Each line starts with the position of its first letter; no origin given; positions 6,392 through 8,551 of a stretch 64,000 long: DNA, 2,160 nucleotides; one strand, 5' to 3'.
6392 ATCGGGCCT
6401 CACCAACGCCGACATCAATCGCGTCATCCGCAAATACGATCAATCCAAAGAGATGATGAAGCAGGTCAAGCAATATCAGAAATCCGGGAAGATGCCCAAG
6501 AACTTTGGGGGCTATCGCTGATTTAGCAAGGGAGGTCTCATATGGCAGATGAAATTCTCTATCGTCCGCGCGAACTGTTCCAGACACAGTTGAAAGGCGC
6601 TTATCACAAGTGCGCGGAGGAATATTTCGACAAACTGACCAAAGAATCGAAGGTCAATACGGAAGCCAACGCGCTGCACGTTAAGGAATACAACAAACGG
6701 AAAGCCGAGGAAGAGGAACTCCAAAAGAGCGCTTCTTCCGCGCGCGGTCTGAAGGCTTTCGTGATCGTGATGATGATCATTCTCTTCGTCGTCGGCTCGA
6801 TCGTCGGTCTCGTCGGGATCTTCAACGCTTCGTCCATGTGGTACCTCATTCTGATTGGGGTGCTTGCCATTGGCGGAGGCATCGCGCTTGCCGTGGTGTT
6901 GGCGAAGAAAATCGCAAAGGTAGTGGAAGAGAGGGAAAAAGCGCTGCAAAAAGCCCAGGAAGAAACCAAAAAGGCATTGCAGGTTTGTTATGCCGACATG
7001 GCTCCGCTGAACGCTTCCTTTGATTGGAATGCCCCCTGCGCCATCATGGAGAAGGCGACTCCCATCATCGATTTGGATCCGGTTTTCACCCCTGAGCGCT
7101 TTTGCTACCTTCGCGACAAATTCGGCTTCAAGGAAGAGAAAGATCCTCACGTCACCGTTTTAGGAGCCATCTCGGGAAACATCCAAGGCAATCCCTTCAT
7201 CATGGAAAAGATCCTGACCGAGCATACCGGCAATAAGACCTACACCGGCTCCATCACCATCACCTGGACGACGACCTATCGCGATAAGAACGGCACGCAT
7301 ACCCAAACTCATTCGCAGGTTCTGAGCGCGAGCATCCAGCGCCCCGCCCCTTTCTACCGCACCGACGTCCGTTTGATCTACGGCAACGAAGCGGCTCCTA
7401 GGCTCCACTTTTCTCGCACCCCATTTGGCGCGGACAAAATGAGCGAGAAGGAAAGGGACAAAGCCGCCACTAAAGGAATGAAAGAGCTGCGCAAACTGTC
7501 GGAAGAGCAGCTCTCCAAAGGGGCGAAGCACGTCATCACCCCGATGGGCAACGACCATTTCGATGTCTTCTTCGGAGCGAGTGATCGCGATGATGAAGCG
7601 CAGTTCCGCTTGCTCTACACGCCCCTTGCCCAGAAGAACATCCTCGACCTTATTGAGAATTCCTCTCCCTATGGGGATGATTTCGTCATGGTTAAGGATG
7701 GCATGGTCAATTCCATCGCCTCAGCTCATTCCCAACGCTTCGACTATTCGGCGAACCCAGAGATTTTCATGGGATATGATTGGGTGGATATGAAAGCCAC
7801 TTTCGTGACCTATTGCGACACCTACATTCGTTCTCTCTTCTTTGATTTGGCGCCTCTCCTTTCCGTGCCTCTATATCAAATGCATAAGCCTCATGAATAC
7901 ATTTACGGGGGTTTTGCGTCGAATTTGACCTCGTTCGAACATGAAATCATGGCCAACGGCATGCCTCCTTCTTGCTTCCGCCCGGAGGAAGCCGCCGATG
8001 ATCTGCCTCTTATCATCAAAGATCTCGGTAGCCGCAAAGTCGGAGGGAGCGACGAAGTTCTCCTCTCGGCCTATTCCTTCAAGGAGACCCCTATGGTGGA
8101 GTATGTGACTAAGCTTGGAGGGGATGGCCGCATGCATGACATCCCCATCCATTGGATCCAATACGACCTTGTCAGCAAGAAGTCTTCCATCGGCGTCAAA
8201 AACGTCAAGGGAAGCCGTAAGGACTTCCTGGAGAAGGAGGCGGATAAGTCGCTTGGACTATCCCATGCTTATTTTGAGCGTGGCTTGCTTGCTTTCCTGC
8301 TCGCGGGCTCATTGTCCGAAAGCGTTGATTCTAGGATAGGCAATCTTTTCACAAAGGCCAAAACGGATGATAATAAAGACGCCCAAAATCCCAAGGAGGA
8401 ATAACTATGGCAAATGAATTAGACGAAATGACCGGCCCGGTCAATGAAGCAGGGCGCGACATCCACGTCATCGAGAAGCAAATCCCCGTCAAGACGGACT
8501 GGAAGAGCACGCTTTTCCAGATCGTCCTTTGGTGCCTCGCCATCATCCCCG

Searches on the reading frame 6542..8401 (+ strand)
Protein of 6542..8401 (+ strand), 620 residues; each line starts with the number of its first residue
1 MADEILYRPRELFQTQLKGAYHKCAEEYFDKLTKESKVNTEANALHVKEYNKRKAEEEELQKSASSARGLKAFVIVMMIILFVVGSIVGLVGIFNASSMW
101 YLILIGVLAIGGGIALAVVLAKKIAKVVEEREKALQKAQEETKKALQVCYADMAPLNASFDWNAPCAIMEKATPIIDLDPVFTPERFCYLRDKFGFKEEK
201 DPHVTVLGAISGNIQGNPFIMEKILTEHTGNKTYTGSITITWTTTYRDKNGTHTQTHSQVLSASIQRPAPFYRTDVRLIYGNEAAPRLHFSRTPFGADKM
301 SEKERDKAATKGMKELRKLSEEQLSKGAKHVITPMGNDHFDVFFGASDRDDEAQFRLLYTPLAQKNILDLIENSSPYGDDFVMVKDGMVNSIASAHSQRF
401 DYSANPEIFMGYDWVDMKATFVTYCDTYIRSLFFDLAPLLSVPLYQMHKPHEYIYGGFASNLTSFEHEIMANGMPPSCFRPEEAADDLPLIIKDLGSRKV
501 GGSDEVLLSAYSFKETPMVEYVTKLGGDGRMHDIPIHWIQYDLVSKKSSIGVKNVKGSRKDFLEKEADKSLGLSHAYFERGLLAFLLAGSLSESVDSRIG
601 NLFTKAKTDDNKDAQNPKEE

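Call 53: search_protein_families(library=ncbifam, proteins=[window:6542-8401:+], max_evalue=1e-10)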
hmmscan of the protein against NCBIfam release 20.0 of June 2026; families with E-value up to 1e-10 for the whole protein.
window:6542-8401:+ (620 aa): 1 family
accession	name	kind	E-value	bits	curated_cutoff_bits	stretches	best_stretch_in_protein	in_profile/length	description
NF046000.1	MAG1210_fam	subfamily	7.1e-157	523.4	275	1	7-554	2-549/550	MAG1210 family protein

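Call 87: search_protein_families(library=padloc, max_evalue=0.01, proteins=[L154:6917-7783:+])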
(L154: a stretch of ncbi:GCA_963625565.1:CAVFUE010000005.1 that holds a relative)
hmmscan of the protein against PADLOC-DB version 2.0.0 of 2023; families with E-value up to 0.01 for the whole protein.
L154:6917-7783:+ (289 aa): 0 families

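Call 88: search_protein_families(library=pfam, max_evalue=0.01, proteins=[L154:6917-7783:+])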
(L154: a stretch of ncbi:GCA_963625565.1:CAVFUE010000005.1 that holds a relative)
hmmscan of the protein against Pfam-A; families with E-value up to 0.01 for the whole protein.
L154:6917-7783:+ (289 aa): 0 families
